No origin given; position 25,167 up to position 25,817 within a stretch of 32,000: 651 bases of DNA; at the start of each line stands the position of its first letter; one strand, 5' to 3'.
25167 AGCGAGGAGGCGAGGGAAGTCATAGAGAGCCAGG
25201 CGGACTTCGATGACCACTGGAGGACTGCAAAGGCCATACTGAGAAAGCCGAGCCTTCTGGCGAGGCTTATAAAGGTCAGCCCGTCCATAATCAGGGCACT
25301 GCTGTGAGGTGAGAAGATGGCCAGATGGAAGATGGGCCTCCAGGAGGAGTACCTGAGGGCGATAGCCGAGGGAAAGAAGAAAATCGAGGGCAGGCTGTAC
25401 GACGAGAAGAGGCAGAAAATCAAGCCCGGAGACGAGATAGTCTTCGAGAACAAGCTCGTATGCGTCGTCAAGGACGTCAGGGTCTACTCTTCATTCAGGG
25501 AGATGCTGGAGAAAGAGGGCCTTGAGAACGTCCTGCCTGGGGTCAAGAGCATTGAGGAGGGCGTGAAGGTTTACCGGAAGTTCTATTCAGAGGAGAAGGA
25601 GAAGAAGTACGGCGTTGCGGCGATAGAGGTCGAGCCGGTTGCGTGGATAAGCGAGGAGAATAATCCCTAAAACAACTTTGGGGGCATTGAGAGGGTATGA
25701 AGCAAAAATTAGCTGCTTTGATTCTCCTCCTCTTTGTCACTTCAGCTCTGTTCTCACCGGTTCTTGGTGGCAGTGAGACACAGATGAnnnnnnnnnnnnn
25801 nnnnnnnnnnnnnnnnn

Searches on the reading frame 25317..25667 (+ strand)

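Call 6: search_protein_families(library=pfam, proteins=[window:25317-25667:+], max_evalue=0.01)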
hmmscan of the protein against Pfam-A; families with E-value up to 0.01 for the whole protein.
window:25317-25667:+ (117 aa): 2 families
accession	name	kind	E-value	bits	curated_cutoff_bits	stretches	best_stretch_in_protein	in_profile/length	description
PF04266.20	ASCH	-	9.1e-21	74.9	21.2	1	6-108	1-102/103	ASCH domain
PF13275.11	S4_2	-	0.0055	17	24.6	1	15-50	29-64/65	S4 domain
